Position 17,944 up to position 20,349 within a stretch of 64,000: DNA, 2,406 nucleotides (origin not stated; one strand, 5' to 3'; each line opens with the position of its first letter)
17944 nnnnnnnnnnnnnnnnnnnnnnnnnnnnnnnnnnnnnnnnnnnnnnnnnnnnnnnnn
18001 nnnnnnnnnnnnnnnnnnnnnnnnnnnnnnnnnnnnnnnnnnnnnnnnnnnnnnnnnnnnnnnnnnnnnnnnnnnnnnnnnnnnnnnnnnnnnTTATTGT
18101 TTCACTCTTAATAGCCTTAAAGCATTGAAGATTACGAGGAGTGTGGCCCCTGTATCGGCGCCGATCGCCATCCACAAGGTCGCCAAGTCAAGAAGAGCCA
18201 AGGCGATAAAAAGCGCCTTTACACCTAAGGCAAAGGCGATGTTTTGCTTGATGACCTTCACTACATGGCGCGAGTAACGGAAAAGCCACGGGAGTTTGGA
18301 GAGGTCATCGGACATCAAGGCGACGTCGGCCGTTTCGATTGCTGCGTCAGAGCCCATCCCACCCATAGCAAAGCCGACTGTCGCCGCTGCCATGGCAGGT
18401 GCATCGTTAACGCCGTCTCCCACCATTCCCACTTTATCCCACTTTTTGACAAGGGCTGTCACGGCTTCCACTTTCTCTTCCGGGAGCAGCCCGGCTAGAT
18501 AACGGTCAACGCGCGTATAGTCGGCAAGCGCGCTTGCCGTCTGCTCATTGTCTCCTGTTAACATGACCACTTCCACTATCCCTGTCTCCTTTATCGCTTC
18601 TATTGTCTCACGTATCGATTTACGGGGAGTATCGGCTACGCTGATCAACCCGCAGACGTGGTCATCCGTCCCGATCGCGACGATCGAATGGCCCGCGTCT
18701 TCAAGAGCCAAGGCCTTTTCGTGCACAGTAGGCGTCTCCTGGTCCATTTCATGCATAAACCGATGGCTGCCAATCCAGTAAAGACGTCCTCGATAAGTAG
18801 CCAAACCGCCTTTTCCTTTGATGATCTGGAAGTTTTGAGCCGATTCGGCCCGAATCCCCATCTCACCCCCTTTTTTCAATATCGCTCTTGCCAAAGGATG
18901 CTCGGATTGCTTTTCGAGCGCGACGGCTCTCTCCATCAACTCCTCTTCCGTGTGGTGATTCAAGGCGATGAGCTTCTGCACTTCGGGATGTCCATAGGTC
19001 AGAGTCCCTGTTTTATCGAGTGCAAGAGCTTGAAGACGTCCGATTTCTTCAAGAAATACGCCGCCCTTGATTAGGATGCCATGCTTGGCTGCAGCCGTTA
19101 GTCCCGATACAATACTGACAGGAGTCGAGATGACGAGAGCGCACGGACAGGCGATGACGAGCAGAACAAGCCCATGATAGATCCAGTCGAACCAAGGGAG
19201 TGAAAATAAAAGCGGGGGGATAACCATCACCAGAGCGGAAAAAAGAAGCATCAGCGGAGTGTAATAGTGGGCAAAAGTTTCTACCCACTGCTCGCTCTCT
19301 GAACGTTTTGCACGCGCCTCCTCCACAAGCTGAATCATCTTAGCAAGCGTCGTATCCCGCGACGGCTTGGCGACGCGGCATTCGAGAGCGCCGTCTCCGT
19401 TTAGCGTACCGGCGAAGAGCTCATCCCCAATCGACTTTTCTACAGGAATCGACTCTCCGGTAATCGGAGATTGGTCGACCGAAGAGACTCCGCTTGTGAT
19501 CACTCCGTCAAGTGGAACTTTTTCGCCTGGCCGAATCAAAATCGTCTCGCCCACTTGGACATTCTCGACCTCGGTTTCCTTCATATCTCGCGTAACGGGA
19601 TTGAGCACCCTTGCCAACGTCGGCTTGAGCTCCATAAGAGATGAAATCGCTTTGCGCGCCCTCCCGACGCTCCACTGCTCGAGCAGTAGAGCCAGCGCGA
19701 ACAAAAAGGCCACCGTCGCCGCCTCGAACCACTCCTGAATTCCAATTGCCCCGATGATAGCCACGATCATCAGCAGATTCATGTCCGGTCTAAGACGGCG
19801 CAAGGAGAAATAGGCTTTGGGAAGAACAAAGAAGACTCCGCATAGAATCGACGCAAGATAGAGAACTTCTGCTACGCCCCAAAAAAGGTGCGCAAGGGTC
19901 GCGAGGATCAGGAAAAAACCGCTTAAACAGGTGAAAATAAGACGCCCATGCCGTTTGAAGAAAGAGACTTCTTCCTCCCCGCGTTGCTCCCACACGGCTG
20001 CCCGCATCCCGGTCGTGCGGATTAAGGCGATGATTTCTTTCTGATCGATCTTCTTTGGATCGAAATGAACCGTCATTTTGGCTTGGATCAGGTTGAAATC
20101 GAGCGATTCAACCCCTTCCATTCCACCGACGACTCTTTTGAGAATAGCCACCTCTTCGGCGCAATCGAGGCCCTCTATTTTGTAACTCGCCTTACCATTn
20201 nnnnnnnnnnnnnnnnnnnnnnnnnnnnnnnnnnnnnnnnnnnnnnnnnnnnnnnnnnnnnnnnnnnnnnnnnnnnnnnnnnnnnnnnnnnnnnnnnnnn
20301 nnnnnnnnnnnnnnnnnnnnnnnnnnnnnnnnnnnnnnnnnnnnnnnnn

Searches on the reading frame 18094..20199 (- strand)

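Call 46: search_protein_families(library=pfam, proteins=[window:18094-20199:-], max_evalue=0.001)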
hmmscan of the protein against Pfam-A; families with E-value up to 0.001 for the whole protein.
window:18094-20199:- (701 aa): 3 families
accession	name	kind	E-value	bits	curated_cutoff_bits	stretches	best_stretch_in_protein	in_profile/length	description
PF00122.25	E1-E2_ATPase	-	7e-50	169.5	28.1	1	192-373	3-181/181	E1-E2 ATPase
PF00702.32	Hydrolase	-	4.1e-31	109.3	26.4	1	390-606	2-190/191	haloacid dehalogenase-like hydrolase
PF00403.32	HMA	-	6.6e-07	30.1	24.8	1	6-64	2-60/62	Heavy-metal-associated domain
